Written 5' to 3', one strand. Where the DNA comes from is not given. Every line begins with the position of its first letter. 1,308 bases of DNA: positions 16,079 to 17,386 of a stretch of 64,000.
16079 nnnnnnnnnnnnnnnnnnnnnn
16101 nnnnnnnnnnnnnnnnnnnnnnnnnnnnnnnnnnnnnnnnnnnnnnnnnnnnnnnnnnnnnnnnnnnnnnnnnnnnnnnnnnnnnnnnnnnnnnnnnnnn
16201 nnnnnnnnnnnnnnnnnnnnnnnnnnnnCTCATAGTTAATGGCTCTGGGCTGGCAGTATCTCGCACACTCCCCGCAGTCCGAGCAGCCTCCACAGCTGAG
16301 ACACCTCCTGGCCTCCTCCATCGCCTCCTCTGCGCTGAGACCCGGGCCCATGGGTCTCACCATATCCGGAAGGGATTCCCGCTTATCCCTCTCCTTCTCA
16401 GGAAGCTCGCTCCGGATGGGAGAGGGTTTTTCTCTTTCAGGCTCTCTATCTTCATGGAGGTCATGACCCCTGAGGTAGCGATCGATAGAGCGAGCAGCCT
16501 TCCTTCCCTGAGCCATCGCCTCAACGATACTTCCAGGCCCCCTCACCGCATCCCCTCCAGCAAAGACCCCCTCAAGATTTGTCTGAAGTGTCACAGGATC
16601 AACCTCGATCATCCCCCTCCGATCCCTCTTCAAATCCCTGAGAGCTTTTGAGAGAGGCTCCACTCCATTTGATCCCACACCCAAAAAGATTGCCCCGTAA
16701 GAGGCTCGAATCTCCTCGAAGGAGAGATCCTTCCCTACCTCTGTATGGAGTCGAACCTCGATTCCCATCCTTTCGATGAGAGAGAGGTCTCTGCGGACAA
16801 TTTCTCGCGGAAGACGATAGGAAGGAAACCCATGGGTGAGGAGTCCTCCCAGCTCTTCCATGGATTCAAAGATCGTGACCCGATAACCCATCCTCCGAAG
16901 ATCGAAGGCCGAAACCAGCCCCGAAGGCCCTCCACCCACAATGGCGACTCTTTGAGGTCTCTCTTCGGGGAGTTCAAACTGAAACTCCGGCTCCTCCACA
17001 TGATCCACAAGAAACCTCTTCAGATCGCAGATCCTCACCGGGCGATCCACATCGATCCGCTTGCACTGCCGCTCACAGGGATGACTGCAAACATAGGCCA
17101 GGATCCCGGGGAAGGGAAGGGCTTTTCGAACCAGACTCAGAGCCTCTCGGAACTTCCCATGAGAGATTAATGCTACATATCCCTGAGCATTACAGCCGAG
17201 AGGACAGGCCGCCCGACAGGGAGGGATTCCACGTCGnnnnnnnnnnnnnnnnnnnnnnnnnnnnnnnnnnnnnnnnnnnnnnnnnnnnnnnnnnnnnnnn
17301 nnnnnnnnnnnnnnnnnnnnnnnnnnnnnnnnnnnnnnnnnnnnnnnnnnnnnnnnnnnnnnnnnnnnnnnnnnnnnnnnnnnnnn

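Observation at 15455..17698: HdrL-type HdrA paralog with an inserted GltD-like NAD(P)H-binding domain adjacent to a canonical HdrA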

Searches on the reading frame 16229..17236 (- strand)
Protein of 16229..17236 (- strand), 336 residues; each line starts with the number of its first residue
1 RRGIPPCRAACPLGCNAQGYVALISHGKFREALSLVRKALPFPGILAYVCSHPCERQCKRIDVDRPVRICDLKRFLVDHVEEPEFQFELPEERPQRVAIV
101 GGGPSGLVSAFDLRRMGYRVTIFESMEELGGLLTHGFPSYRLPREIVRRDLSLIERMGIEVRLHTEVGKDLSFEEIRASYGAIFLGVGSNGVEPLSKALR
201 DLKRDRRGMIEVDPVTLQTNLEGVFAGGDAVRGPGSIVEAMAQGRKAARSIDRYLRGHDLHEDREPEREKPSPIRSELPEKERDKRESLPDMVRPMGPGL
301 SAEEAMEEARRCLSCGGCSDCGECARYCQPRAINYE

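Call 17: search_solved_structures(query=window:16229-17236:-, max_evalue=1e-10, show_alignments=5)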
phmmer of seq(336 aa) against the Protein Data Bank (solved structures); distinct sequences matched with E-value up to 1e-10: 12.
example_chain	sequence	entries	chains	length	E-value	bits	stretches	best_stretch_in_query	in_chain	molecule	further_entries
9bov_A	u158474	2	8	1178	4.5e-73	249.7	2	5-189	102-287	Molybdopterin oxidoreductase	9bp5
9n5u_A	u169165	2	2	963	9.9e-68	232.1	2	4-189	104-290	NfnA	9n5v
8oh5_C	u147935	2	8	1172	2.9e-64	220.7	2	5-237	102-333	Formate dehydrogenase-O, major subunit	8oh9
5jca_L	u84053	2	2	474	1.5e-51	178.9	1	5-190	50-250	NADH-dependent Ferredoxin:NADP Oxidoreductase (NfnI) subunit alpha | NADH-dependent Ferredoxin:NADP Oxidoreductase subunit alpha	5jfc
5vj7_A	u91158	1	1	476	3.3e-49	171.2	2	5-190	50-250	Oxidoreductase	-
4ylf_B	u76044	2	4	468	2.2e-47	165.2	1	6-190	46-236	Dihydropyrimidine dehydrogenase subunit A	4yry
7mfm_I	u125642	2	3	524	4.4e-43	151.1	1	9-219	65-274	Glutamate synthase (NADPH) small chain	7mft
2vdc_G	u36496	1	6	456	4e-33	118.3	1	3-189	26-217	GLUTAMATE SYNTHASE [NADPH] SMALL CHAIN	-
6s6s_G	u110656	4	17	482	5.1e-33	118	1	3-189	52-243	Glutamate synthase [NADPH] small chain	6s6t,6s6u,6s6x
1h7x_A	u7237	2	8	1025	1.9e-22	83.2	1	5-189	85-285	DIHYDROPYRIMIDINE DEHYDROGENASE | Dihydropyrimidine dehydrogenase [NADP(+)]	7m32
1gt8_A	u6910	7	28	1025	2e-22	83.2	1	5-189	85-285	DIHYDROPYRIMIDINE DEHYDROGENASE | Dihydropyrimidine dehydrogenase [NADP(+)]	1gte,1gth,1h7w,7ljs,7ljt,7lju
7m31_A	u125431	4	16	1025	2e-22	83.2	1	5-189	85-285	Dihydropyrimidine dehydrogenase [NADP(+)]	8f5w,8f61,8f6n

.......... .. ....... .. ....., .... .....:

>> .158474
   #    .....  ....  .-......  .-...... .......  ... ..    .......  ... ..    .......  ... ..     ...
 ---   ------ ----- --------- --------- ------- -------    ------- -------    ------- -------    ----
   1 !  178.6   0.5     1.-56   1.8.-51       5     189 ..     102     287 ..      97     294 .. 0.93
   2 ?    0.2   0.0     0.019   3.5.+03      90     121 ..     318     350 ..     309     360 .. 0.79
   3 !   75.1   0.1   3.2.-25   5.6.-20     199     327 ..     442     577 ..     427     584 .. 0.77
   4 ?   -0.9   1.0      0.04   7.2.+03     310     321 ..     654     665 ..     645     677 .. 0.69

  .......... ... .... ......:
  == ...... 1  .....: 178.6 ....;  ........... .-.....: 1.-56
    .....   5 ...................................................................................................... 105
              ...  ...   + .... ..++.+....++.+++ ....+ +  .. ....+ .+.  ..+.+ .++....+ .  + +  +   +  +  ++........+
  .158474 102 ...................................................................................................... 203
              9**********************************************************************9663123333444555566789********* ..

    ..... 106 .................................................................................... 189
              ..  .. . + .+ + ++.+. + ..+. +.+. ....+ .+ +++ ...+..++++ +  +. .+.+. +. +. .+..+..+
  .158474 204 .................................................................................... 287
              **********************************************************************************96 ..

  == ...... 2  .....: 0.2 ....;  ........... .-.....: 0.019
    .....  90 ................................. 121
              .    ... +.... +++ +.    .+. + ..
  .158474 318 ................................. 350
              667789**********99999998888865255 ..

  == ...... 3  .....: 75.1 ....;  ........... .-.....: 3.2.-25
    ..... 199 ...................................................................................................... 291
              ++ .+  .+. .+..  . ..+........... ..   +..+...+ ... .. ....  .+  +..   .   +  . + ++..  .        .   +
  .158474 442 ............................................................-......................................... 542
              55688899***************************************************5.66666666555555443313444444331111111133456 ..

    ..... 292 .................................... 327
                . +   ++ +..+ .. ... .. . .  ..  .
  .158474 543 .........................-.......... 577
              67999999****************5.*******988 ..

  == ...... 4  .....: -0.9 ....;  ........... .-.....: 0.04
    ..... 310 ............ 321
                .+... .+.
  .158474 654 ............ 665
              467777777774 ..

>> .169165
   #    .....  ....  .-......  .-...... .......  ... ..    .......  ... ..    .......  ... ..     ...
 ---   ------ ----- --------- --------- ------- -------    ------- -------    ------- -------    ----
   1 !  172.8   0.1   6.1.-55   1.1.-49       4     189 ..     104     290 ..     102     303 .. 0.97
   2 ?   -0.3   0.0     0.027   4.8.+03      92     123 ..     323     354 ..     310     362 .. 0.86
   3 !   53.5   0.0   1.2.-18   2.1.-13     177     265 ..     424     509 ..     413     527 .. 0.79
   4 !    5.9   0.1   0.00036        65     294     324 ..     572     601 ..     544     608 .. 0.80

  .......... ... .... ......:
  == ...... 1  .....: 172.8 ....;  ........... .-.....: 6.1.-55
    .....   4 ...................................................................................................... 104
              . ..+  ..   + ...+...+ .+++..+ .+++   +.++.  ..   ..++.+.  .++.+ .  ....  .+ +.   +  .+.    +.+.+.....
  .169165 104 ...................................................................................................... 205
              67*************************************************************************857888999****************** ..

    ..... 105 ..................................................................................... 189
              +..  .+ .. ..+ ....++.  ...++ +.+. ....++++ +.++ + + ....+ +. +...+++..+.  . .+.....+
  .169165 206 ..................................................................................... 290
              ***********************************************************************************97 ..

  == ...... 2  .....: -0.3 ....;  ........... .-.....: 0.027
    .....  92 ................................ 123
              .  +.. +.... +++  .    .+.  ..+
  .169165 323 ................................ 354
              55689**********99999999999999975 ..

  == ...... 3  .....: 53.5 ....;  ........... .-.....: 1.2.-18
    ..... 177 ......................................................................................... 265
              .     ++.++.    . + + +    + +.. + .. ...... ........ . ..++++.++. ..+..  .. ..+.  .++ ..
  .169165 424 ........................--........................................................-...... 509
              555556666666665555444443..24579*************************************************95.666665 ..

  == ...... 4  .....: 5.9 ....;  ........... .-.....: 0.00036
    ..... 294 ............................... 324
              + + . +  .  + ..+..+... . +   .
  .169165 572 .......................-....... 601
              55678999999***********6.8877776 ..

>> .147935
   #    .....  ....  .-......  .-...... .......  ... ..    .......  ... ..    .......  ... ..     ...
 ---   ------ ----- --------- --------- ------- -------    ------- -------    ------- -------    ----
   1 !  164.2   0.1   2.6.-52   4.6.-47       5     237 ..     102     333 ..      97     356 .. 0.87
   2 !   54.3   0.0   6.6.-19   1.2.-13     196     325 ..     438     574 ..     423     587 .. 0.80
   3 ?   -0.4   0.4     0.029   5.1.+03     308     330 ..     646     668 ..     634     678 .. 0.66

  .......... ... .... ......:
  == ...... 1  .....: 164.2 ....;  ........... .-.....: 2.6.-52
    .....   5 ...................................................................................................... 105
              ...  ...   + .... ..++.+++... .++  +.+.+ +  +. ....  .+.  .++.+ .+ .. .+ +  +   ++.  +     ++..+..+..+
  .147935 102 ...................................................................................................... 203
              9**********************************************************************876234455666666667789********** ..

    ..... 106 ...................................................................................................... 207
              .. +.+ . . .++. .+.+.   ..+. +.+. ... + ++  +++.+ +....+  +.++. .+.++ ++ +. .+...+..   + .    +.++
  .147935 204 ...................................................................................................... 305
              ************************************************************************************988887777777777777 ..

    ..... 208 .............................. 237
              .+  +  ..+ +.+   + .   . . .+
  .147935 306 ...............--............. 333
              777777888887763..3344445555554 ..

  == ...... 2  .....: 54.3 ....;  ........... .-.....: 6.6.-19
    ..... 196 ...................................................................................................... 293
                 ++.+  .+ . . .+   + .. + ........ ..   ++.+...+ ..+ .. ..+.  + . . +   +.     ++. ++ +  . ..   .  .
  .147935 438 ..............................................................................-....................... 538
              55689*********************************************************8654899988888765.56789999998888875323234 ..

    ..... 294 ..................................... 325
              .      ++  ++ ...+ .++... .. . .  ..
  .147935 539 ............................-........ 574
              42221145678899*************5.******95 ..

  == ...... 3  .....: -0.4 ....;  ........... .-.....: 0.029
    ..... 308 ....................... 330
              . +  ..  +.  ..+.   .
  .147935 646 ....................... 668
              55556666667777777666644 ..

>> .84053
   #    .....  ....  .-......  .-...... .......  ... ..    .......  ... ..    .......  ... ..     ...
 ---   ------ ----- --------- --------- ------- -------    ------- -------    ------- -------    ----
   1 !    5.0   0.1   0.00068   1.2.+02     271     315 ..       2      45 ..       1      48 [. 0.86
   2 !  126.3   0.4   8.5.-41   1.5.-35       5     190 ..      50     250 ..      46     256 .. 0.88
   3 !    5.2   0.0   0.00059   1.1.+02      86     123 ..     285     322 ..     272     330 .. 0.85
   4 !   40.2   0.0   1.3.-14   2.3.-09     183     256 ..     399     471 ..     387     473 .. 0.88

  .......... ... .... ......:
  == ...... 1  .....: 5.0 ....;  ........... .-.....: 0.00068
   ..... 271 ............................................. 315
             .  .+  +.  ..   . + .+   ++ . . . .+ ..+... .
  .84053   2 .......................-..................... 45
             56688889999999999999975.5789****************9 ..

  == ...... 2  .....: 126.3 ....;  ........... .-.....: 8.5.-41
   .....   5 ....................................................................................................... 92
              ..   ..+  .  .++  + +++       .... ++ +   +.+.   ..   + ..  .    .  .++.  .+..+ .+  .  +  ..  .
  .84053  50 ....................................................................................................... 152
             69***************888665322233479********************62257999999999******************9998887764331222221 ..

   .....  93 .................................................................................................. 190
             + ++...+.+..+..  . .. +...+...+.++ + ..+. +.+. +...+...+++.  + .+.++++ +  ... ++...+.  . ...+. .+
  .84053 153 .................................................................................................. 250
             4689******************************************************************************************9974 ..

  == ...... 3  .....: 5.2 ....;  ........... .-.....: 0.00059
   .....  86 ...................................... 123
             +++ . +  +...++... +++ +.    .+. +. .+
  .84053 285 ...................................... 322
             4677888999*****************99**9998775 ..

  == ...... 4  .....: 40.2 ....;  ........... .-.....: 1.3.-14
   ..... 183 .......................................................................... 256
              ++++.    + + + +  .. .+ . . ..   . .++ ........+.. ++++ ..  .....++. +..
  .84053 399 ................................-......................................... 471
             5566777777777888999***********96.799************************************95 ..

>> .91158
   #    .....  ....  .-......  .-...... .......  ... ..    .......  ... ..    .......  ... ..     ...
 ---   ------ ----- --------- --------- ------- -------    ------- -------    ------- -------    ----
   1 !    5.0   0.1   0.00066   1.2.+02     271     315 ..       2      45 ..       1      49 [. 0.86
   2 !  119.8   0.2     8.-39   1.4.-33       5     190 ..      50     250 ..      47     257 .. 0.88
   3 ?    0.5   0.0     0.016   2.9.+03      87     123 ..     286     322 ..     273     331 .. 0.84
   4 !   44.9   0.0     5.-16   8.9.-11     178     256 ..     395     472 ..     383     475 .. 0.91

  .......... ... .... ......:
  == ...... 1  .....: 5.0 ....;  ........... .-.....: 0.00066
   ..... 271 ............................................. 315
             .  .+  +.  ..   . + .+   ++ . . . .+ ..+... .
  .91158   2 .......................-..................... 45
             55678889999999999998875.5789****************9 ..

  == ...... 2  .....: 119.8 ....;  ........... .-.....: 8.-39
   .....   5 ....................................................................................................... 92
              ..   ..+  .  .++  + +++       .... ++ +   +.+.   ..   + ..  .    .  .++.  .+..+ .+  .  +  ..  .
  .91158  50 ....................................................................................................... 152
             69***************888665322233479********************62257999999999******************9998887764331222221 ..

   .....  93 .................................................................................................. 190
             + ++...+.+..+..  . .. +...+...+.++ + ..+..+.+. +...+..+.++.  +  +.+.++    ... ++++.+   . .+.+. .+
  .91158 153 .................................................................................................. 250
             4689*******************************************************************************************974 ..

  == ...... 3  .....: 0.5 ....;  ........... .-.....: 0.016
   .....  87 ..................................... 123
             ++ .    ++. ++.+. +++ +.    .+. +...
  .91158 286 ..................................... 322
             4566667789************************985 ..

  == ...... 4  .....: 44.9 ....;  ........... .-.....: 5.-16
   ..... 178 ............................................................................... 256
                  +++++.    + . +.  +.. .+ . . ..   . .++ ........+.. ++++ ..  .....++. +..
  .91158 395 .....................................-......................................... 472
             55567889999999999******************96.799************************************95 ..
